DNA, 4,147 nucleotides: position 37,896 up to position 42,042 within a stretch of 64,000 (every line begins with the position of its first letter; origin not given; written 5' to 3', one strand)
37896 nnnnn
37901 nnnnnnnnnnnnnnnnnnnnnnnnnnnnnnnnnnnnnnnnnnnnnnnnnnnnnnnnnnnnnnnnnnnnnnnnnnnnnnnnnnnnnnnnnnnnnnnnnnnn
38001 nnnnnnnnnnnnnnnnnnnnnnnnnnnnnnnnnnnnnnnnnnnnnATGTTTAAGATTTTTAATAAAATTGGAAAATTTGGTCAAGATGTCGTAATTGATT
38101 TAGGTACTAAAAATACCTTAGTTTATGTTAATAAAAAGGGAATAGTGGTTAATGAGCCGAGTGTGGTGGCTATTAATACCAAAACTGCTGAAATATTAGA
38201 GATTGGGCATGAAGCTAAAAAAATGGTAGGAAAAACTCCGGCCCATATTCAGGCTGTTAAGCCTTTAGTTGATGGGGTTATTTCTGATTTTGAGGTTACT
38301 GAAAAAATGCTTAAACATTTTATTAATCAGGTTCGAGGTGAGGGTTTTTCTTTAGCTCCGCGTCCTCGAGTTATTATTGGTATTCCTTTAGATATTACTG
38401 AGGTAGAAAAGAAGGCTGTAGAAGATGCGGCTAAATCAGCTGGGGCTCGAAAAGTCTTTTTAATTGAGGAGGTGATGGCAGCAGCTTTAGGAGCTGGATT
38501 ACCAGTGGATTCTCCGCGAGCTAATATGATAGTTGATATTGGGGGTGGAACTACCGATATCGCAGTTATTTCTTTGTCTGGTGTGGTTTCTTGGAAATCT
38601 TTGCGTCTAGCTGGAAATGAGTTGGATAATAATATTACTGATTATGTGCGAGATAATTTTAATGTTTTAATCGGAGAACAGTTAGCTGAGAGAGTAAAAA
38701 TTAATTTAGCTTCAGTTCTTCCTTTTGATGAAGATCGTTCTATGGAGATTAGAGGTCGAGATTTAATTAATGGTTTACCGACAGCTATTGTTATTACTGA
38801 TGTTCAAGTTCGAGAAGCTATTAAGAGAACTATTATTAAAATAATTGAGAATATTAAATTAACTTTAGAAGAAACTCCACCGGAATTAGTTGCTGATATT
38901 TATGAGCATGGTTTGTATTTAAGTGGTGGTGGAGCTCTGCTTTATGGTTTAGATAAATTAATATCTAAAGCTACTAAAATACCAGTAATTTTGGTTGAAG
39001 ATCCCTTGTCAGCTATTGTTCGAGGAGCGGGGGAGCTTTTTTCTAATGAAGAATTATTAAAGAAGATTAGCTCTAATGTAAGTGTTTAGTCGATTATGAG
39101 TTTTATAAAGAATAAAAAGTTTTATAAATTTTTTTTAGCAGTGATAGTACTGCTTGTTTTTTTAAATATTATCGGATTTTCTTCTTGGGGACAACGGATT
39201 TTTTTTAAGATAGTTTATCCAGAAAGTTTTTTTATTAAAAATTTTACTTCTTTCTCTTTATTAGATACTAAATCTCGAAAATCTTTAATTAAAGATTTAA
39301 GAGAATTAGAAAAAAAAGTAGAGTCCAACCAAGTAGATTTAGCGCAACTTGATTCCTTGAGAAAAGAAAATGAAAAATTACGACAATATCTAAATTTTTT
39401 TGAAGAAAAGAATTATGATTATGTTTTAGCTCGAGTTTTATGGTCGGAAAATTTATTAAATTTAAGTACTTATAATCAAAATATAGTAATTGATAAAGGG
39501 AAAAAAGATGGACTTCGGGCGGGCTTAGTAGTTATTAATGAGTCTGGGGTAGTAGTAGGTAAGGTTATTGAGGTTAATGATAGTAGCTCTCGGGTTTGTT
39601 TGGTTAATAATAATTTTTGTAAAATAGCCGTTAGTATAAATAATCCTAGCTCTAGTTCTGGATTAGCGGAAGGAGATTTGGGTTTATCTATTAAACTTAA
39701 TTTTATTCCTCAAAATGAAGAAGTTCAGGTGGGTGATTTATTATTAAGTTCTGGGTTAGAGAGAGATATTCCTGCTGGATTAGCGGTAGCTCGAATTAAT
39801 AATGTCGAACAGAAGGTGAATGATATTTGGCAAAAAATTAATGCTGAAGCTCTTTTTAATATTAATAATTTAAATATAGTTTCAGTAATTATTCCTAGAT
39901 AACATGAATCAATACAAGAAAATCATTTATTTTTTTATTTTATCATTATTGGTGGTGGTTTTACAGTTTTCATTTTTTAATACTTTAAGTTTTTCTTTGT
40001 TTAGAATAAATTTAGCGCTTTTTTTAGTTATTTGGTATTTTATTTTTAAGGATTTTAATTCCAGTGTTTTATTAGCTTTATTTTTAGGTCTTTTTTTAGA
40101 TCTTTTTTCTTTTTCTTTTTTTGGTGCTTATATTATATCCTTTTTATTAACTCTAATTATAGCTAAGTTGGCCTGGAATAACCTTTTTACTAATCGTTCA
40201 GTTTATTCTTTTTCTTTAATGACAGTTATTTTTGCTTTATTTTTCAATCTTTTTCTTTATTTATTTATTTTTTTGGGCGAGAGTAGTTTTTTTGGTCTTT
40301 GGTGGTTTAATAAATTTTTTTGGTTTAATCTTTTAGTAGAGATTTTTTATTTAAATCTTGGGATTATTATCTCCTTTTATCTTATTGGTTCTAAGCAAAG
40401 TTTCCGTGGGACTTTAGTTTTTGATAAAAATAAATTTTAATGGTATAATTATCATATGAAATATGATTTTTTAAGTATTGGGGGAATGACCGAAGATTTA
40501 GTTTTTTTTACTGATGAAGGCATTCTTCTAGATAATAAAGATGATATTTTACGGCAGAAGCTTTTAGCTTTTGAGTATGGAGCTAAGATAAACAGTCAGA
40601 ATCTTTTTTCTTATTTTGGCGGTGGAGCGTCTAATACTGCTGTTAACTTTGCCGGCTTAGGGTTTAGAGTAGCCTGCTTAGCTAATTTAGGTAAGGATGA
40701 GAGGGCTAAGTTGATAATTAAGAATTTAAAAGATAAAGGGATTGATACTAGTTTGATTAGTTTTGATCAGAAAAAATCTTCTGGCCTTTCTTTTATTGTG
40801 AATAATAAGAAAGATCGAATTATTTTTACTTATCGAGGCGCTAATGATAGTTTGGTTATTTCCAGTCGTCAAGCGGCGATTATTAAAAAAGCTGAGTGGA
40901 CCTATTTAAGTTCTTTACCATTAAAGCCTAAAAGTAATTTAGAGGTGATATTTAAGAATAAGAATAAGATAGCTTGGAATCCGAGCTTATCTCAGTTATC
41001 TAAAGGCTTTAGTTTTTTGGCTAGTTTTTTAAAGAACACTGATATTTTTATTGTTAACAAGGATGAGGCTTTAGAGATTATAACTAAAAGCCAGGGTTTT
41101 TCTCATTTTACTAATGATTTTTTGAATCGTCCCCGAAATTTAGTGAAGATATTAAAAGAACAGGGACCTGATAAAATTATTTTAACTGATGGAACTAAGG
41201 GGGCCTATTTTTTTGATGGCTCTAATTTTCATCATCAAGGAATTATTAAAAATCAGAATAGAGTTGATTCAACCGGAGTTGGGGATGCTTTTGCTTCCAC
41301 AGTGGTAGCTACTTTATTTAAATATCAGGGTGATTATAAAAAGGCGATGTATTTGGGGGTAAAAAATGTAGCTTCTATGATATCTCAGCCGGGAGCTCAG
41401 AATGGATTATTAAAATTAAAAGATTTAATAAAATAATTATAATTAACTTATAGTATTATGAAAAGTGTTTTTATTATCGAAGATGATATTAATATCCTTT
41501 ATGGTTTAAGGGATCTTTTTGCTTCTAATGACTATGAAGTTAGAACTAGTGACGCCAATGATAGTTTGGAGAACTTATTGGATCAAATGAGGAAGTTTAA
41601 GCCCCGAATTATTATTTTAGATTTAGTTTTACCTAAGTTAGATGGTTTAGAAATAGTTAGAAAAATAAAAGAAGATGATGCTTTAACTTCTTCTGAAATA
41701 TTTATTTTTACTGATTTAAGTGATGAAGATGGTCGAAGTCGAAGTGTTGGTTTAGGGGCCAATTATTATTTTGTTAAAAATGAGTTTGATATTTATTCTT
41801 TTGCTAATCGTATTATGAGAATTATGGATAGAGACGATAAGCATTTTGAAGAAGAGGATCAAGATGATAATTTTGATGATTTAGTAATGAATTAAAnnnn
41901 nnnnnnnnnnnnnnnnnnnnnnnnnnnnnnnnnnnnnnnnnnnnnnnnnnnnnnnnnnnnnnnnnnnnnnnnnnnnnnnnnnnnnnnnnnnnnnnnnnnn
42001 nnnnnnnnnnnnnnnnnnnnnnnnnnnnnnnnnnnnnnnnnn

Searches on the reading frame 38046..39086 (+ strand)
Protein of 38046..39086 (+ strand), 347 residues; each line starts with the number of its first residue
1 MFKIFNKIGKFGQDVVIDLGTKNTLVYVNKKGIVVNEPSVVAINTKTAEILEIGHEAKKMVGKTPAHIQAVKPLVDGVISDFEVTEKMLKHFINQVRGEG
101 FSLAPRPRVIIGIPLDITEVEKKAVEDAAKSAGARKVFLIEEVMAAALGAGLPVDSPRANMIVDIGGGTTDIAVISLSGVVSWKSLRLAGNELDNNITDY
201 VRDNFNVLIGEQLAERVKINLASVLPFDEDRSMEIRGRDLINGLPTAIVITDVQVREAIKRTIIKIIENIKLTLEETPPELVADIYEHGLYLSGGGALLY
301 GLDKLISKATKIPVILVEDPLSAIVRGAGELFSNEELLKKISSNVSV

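Call 17: search_protein_families(library=pfam, proteins=[window:38046-39086:+], max_evalue=0.001)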
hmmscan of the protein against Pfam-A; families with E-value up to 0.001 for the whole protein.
window:38046-39086:+ (347 aa): 6 families
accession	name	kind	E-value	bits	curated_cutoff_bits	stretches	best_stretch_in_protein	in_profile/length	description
PF06723.19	MreB_Mbl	-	1.8e-133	444.9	27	1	13-338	2-325/327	MreB/Mbl protein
PF00012.26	HSP70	-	8.1e-13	47.9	20.6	1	109-207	136-240/599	Hsp70 protein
PF14450.12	FtsA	-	2.1e-10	41.5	31.8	1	162-316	2-109/127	Cell division protein FtsA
PF00022.25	Actin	-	4e-08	32.7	27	1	14-206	6-193/410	Actin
PF08841.16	DDR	-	0.00021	20.9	24.6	0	142-218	117-188/328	Diol dehydratase reactivase ATPase-like domain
PF11104.14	PilM_2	-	0.00051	19.5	27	0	290-318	278-306/340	Type IV pilus assembly protein PilM;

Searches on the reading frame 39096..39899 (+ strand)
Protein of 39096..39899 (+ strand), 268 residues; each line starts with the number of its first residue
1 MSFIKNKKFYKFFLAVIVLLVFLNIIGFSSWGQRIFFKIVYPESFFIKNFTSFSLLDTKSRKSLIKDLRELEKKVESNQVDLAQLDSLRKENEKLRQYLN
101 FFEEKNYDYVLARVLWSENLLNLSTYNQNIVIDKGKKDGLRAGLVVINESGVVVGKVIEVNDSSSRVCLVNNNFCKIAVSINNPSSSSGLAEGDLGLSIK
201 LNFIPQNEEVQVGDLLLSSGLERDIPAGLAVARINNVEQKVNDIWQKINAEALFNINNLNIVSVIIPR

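Call 17: search_protein_families(library=pfam, proteins=[window:39096-39899:+], max_evalue=0.001)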
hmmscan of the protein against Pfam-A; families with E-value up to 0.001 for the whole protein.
window:39096-39899:+ (268 aa): 1 family
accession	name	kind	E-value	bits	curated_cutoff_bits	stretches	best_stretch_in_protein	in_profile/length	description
PF04085.20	MreC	-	1.5e-30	106.3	28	1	124-265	7-146/147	Rod shape-determining protein MreC, barrel core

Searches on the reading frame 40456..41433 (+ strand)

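Call 17: search_protein_families(library=pfam, proteins=[window:40456-41433:+], max_evalue=0.001)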
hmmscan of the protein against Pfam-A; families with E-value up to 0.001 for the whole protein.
window:40456-41433:+ (326 aa): 1 family
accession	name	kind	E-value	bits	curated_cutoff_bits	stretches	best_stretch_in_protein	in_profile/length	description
PF00294.29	PfkB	-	2.8e-36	125.9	25.8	1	43-318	24-299/302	pfkB family carbohydrate kinase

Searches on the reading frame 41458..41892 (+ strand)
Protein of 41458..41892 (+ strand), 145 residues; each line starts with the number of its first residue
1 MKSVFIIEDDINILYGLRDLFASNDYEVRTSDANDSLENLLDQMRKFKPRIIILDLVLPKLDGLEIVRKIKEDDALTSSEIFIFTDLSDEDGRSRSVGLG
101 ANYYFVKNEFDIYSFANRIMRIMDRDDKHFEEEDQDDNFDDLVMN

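Call 18: search_protein_families(library=pfam, proteins=[window:41458-41892:+], max_evalue=0.001)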
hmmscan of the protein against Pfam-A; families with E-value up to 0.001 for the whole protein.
window:41458-41892:+ (145 aa): 1 family
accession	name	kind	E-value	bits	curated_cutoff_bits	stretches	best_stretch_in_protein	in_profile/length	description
PF00072.30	Response_reg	-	5.9e-16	59.1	30.2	1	4-108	1-100/111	Response regulator receiver domain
